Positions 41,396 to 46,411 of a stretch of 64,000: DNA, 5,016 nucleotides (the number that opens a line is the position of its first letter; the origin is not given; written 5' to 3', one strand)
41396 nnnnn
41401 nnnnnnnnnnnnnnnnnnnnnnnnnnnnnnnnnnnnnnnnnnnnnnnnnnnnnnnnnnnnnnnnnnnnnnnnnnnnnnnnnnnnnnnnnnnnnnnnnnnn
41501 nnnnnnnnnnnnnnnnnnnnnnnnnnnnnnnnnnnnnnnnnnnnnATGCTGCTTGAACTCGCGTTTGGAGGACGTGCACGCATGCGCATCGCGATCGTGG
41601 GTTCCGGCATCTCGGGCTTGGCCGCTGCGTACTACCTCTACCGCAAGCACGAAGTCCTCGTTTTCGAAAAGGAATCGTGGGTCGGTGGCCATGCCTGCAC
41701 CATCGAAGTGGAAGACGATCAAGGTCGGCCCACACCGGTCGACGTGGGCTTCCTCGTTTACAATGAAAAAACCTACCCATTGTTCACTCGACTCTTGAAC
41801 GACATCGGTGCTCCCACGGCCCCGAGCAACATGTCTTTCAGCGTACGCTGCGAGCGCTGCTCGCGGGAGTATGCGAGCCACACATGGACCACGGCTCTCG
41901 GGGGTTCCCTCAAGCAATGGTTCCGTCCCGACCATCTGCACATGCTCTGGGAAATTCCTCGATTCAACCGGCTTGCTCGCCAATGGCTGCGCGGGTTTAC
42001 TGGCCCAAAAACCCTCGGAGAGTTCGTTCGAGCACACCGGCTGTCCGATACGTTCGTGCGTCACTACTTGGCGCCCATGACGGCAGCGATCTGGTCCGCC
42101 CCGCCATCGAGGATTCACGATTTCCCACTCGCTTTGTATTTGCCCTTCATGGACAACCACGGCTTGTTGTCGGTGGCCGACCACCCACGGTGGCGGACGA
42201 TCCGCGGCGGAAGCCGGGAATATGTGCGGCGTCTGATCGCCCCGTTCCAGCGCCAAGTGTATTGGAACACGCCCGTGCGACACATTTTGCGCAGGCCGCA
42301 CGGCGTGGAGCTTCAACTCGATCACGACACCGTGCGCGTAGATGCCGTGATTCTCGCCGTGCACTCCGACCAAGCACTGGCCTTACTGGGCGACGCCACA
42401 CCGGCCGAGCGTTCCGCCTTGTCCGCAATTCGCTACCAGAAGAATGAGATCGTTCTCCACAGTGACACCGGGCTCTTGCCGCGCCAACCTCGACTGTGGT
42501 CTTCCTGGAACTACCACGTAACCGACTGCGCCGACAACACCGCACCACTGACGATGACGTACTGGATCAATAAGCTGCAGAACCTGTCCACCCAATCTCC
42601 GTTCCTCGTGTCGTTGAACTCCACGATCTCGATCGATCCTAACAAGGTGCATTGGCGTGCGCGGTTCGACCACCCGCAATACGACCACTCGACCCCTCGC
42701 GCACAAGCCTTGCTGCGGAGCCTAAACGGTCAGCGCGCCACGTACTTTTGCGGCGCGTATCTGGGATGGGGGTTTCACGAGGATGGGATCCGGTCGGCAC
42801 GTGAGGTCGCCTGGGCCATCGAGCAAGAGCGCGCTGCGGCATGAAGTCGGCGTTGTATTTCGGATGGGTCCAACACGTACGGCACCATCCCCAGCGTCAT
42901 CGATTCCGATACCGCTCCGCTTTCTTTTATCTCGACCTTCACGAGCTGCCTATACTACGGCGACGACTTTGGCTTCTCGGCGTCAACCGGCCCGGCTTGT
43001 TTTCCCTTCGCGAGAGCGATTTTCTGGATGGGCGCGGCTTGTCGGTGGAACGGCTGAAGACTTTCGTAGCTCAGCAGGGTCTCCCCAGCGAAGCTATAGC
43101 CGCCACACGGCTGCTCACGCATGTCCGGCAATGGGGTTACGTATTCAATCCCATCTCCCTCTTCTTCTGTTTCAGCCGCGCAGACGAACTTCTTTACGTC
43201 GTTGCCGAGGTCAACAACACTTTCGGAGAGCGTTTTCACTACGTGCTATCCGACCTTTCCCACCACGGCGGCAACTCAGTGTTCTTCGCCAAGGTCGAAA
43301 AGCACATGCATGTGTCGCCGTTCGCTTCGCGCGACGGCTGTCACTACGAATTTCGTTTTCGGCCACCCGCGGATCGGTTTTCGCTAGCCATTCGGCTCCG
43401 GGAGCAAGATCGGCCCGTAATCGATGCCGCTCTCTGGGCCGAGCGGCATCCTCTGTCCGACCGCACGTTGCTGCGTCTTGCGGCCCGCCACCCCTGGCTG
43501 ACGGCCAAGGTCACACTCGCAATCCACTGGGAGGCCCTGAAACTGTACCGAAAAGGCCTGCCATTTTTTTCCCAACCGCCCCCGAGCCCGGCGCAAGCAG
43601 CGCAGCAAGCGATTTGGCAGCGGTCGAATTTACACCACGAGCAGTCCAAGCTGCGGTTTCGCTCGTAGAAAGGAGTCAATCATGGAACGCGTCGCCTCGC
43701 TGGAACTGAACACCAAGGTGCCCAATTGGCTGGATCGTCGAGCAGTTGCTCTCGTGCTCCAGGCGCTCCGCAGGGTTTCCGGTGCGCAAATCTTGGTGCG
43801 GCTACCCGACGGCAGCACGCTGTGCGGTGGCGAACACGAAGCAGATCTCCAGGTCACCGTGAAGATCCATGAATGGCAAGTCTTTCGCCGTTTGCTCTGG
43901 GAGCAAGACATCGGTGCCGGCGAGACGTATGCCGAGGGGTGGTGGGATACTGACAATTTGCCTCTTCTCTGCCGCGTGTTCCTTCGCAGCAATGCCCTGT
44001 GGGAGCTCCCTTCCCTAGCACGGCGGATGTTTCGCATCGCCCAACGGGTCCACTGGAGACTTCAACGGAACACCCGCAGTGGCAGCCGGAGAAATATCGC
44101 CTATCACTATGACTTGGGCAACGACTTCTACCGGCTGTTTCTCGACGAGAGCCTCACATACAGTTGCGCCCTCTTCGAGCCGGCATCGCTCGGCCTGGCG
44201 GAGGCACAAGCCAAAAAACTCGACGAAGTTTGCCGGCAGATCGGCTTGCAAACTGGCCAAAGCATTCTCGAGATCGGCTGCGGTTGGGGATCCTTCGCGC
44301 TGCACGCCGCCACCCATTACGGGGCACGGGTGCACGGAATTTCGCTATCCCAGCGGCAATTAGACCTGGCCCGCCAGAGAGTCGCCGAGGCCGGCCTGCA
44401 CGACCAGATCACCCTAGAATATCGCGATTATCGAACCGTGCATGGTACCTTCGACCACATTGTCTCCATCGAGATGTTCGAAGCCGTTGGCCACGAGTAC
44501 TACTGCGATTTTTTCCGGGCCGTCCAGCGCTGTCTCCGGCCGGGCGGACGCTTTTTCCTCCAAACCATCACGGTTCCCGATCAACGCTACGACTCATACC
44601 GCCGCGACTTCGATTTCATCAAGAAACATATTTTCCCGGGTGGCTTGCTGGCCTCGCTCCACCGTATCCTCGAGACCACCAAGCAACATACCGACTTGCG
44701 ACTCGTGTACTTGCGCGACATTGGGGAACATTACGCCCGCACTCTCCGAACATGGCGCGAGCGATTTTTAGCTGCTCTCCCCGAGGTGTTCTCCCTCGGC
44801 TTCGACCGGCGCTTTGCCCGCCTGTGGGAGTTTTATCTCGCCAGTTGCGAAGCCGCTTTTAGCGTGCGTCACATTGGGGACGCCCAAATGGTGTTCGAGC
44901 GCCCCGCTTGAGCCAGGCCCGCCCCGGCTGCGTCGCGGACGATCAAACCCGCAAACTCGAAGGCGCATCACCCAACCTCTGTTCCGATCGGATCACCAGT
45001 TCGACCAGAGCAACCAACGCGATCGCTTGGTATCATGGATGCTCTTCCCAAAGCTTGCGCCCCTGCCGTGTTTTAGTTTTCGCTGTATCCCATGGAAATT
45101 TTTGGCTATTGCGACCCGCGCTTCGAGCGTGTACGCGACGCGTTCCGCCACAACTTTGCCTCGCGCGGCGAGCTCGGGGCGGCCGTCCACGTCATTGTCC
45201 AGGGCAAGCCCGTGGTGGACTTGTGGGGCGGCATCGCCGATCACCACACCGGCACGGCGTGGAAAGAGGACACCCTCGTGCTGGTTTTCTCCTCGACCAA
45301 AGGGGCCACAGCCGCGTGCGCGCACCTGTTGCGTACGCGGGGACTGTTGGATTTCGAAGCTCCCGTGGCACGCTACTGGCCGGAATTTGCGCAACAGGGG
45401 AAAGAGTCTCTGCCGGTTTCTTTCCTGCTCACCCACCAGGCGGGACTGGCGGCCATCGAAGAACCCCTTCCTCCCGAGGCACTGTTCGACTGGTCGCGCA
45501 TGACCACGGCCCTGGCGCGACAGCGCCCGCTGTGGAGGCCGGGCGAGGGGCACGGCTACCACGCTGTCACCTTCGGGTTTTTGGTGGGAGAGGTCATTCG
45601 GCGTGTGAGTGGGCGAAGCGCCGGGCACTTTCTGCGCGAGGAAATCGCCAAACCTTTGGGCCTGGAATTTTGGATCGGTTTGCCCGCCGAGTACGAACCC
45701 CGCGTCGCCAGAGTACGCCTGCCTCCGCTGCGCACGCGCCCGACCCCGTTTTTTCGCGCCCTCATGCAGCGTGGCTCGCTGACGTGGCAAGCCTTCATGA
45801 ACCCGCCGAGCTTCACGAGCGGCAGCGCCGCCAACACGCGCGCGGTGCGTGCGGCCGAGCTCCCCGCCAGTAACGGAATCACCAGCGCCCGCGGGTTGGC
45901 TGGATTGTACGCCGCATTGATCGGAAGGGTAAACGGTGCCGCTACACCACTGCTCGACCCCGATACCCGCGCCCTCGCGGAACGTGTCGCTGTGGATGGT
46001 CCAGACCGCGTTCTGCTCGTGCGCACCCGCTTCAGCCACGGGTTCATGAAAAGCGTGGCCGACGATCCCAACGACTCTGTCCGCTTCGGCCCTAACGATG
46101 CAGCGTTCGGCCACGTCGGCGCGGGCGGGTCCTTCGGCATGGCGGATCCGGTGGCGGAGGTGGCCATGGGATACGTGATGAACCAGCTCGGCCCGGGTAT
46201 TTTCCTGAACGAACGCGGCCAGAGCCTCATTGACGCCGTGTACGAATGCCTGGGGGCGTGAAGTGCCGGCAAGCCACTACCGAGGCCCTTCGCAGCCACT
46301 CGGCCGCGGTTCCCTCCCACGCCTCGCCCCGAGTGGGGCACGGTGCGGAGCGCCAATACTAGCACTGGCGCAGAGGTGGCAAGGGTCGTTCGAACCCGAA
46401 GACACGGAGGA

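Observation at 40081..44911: CarH-type B12 photoreceptor heading an operon of furan-fatty-acid-like (CFA-synthase / DUF1365 / FAD-oxidoreductase) genes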

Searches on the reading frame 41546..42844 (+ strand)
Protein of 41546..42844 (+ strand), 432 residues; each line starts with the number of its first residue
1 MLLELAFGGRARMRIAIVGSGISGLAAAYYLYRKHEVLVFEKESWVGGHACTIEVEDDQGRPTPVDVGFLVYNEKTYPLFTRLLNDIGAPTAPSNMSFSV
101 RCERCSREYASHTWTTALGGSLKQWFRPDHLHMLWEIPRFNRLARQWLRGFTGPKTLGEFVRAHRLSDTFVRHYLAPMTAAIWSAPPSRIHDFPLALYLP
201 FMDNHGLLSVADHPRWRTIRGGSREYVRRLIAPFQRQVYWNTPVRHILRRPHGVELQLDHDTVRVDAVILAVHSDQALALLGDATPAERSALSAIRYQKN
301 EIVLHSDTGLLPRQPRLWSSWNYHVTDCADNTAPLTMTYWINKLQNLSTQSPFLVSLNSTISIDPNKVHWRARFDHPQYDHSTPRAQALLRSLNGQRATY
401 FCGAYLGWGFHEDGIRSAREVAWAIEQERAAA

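Call 4: search_protein_families(library=pfam, proteins=[window:41546-42844:+], max_evalue=0.01)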
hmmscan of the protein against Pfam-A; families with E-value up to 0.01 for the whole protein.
window:41546-42844:+ (432 aa): 8 families
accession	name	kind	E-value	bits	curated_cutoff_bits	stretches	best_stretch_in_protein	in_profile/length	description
PF01593.30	Amino_oxidase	-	4.7e-25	89.2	19.8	1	22-296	1-277/443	Flavin containing amine oxidoreductase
PF13450.12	NAD_binding_8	-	9.2e-13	48.7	21.9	1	17-86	1-67/68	NAD(P)-binding Rossmann-like domain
PF01266.30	DAO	-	5.5e-10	39.7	27.9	1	14-49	1-37/353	FAD dependent oxidoreductase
PF01946.23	Thi4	-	0.00047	19.9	26.2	1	12-49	17-56/235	Thi4 family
PF13454.12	NAD_binding_9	-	0.0041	17.5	21.8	0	16-48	1-38/155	FAD-NAD(P)-binding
PF00890.30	FAD_binding_2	-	0.0044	16.7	20.4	1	15-50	2-38/414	FAD binding domain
PF12831.13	FAD_oxidored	-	0.0066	16.2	27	1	15-51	2-39/416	FAD dependent oxidoreductase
PF07992.20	Pyr_redox_2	-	0.0083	16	26.1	0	13-50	1-39/291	Pyridine nucleotide-disulphide oxidoreductase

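Call 14: search_protein_families(library=ncbifam, proteins=[window:41546-42844:+], max_evalue=0.001)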
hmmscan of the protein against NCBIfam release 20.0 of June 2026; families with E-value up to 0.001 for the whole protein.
window:41546-42844:+ (432 aa): 25 families
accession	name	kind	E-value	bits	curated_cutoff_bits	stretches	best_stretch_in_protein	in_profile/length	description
NF005560.0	PRK07233.1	equivalog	1.3e-13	50.6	252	1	13-58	1-47/435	hypothetical protein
NF008841.0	PRK11883.1-1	equivalog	7.7e-12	44.8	517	1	12-68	3-58/453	protoporphyrinogen oxidase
TIGR03467.1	HpnE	equivalog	1.2e-09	38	283.05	1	15-285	1-275/430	hydroxysqualene dehydroxylase HpnE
TIGR00562.1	proto_IX_ox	equivalog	2e-09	36.6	97.85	1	13-54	3-47/470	protoporphyrinogen oxidase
NF008845.0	PRK11883.1-5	equivalog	6.9e-08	31.2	560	0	12-52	4-51/468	protoporphyrinogen oxidase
NF009410.0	PRK12771.1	subfamily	1.6e-06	27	516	1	14-48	140-175/566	NAD(P)-binding protein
TIGR02732.1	zeta_caro_desat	equivalog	1.4e-05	24.2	622.15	1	14-89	1-72/474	9,9'-di-cis-zeta-carotene desaturase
NF009454.0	PRK12814.1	equivalog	1.7e-05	23.4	916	1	13-48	194-230/657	putative NADPH-dependent glutamate synthase small subunit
NF008843.0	PRK11883.1-3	equivalog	2.8e-05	23.4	406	1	14-57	3-49/424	protoporphyrinogen oxidase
NF005243.0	PRK06753.1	equivalog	2.8e-05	23.2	365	1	13-53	1-42/374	hypothetical protein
NF005548.0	PRK07208.1-4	equivalog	5.7e-05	21.9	389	1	13-55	4-47/488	hypothetical protein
NF053546.1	violacein_VioA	equivalog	6.6e-05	22.4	600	1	15-89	2-77/411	flavin-dependent violacein biosynthesis tryptophan-2 monooxygenase VioA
NF058655.1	CrtID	equivalog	0.00013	20.9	640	1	15-55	1-42/478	bifunctional phytoene desaturase/3,4-desaturase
NF053556.1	prodigi_MAP_PigB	equivalog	0.00015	20.3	850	1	15-52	157-193/659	prodigiosin MAP biosynthesis oxidoreductase PigB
NF009409.0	PRK12770.1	subfamily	0.00018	20.7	343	1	11-48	17-55/360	putative glutamate synthase subunit beta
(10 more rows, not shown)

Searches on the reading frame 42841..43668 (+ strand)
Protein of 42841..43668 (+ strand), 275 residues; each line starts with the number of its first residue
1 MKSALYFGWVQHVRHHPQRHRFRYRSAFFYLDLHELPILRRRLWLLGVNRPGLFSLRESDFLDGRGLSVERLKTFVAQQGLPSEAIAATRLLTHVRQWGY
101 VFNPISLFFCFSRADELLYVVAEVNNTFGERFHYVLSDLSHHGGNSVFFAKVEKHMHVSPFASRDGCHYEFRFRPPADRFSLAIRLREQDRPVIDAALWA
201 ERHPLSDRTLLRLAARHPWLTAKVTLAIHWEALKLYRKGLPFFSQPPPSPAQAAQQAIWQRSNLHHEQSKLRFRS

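Call 4: search_protein_families(library=pfam, proteins=[window:42841-43668:+], max_evalue=0.01)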
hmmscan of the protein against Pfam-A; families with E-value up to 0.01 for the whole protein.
window:42841-43668:+ (275 aa): 1 family
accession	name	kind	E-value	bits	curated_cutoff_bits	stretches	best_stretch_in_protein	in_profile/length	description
PF07103.16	DUF1365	-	6.2e-73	245.7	25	1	5-247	1-234/235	Protein of unknown function (DUF1365)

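Call 14: search_protein_families(library=ncbifam, proteins=[window:42841-43668:+], max_evalue=0.001)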
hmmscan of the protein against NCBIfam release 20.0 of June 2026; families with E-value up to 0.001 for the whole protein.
window:42841-43668:+ (275 aa): 0 families

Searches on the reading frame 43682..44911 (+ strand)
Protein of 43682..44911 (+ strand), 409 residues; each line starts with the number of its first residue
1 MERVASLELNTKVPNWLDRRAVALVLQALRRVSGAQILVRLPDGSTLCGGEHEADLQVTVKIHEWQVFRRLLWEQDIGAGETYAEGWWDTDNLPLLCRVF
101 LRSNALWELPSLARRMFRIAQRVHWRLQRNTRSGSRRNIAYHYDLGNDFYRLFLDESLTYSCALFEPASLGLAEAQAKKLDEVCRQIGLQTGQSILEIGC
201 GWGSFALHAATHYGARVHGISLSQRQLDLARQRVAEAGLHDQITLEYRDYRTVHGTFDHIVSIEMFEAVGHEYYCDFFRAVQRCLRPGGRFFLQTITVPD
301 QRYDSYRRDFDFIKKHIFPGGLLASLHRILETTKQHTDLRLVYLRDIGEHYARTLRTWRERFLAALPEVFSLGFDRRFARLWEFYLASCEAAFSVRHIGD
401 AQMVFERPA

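Call 4: search_protein_families(library=pfam, proteins=[window:43682-44911:+], max_evalue=0.01)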
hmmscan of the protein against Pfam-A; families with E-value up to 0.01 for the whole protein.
window:43682-44911:+ (409 aa): 11 families
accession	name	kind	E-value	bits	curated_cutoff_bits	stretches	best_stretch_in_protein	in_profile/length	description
PF02353.26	CMAS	-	8.3e-88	294.7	27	1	135-398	6-268/273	Mycolic acid cyclopropane synthetase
PF13649.12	Methyltransf_25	-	4e-17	63.1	27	1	195-289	1-97/97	Methyltransferase domain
PF08241.18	Methyltransf_11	-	4.6e-15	56.5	21.2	1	196-293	1-95/95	Methyltransferase domain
PF13489.12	Methyltransf_23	-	3e-14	53.5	27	1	186-307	15-129/164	Methyltransferase domain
PF08242.18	Methyltransf_12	-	5.9e-14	53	30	1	196-291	1-98/98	Methyltransferase domain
PF13847.12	Methyltransf_31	-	1.9e-09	37.8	27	1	192-297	4-113/145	Methyltransferase domain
PF05175.20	MTS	-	7.3e-06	26.2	23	1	191-293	31-138/170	Methyltransferase small domain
PF01209.24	Ubie_methyltran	-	0.00016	21.6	20.1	1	182-319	38-175/233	ubiE/COQ5 methyltransferase family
PF00107.32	ADH_zinc_N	-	0.00097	19.5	31.8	1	203-293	3-87/129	Zinc-binding dehydrogenase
PF01728.25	FtsJ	-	0.0017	18.8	24.1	1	177-231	6-62/181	FtsJ-like methyltransferase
PF06080.18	DUF938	-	0.0022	18.2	27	1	181-293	15-137/202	Protein of unknown function (DUF938)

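Call 14: search_protein_families(library=ncbifam, proteins=[window:43682-44911:+], max_evalue=0.001)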
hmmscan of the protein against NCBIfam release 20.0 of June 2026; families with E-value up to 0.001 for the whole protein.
window:43682-44911:+ (409 aa): 32 families (the best 25 are shown)
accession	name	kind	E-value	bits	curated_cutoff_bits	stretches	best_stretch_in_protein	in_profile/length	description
NF008686.0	PRK11705.1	equivalog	6.1e-89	298.7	400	1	58-406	37-371/383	cyclopropane fatty acyl phospholipid synthase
NF053839.1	CPFASynBruc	equivalog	4.3e-83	279.5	600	1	32-397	13-374/410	cyclopropane fatty acid synthase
NF040703.1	cyclopro_CfaB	exception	6.1e-71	239.3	650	1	122-408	90-377/393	C17 cyclopropane fatty acid synthase CfaB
NF040660.1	mycolic_MTase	equivalog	1.4e-48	165.9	390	1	138-404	7-280/283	cyclopropane mycolic acid synthase family methyltransferase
NF043040.1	corrin_prot_MT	hypoth_equivalog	1.2e-16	60.9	180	1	183-302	34-156/216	corrinoid protein-associated methyltransferase CpaM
NF041943.1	GPPMT_Stmyces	equivalog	9.1e-11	42.1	400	1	172-297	60-183/272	geranyl diphosphate 2-C-methyltransferase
TIGR02021.1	BchM-ChlM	equivalog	1.2e-10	41.2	158.9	1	178-264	43-126/218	magnesium protoporphyrin IX methyltransferase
NF041820.1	daptide_MTase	equivalog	2e-10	40.5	175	1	173-363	19-208/243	daptide-type RiPP biosynthesis methyltransferase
TIGR01983.1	UbiG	equivalog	2.2e-10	40.2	102.95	1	191-296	49-154/228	bifunctional 2-polyprenyl-6-hydroxyphenol methylase/3-demethylubiquinol 3-O-methyltransferase UbiG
NF045667.1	MTase_DVU1556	equivalog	3e-07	30.1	155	1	182-301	13-127/213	DVU_1556 family methyltransferase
TIGR02752.1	MenG_heptapren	equivalog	3.8e-07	29.9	419.85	1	180-319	34-173/231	demethylmenaquinone methyltransferase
NF041675.1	sarc_dimgly_tmase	equivalog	5.2e-07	29.9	550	1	177-293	51-169/278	sarcosine/dimethylglycine N-methyltransferase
NF047649.1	MTase_UXPK_star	exception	7.6e-07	28.4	460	1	189-295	75-183/283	methyltransferase/UXPK-star double selenoprotein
NF041537.1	ArsM_AhpD_UU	exception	2.4e-06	26.6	510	1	189-294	74-181/345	arsenite methyltransferase/AhpD domain selenoprotein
NF041536.1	ArsM_DUF2284_UU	exception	2.4e-06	26.2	575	1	189-295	74-182/459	arsenite methyltransferase/DUF2284 domain selenoprotein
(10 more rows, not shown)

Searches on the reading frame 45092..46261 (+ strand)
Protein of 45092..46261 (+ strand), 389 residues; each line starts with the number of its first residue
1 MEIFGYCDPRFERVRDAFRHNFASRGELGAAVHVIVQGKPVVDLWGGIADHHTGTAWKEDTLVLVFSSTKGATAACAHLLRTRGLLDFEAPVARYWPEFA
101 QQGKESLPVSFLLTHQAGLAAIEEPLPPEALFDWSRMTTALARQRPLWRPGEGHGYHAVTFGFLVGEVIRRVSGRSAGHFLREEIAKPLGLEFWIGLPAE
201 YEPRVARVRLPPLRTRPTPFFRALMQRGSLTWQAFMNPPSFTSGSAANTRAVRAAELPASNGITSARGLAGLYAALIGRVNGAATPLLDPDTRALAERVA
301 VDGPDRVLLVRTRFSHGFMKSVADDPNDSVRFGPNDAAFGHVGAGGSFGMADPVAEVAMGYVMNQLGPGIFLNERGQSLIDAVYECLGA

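Call 4: search_protein_families(library=pfam, proteins=[window:45092-46261:+], max_evalue=0.01)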
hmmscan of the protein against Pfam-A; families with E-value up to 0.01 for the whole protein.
window:45092-46261:+ (389 aa): 1 family
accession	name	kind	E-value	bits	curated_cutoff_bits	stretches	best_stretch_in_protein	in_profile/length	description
PF00144.29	Beta-lactamase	-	4e-66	223.9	27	1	15-368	2-313/329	Beta-lactamase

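Call 14: search_protein_families(library=ncbifam, proteins=[window:45092-46261:+], max_evalue=0.001)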
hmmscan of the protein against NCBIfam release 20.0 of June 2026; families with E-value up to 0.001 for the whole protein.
window:45092-46261:+ (389 aa): 30 families (the best 25 are shown)
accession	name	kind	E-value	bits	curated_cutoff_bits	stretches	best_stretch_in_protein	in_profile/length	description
NF052353.1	EstBLacLipLMycb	equivalog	8.1e-64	216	650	1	2-369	14-374/420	esterase/beta-lactamase LipL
NF038269.1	lipase_LipE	equivalog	2.4e-24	86.2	750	1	57-363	82-380/407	lipase LipE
NF033085.1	bla_class_C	equivalog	8.7e-12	44.5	415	1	15-201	9-191/356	class C beta-lactamase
NF038089.1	blaYRC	exception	5.4e-10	38.8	870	1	29-202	47-216/381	YRC family class C beta-lactamase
NF038366.1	blaSFDC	exception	5.6e-10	38.8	840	1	27-200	45-214/382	SFDC family class C beta-lactamase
NF012173.1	CMY2-MIR-ACT-EC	exception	6.5e-10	38.4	680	1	29-202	47-216/380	CMY2/MIR/ACT/EC family class C beta-lactamase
NF041666.1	ampC_Ecan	exception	1.1e-09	37.7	860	1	29-202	47-216/381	CMY2-MIR-ACT-EC family cephalosporin-hydrolyzing class C beta-lactamase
NF000185.2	BlaEC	exception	1.1e-09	37.7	850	1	29-202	43-212/377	BlaEC family class C beta-lactamase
NF000187.3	BlaMIR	exception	3.1e-09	36.4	882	1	29-202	47-216/381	MIR family cephalosporin-hydrolyzing class C beta-lactamase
NF045671.1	blaPNC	exception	4.7e-09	35.6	750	1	28-198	63-229/401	PNC family class C beta-lactamase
NF000385.4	blaACT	exception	4.9e-09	35.7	810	1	29-202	47-216/380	ACT family cephalosporin-hydrolyzing class C beta-lactamase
NF000191.1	CMY2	exception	1.2e-08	34.1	800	1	29-199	47-213/381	CMY-2 family class C beta-lactamase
NF041662.1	ampC_Kaer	exception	1.5e-08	33.8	825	1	29-199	47-213/381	AmpC-Kaer family extended-spectrum class C beta-lactamase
NF038238.1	blaBUT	exception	2.2e-08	33.6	850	1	25-203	45-219/383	BUT family class C beta-lactamase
NF053709.1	blaAKO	exception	4e-08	32.6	875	1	29-202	47-216/381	AKO family class C beta-lactamase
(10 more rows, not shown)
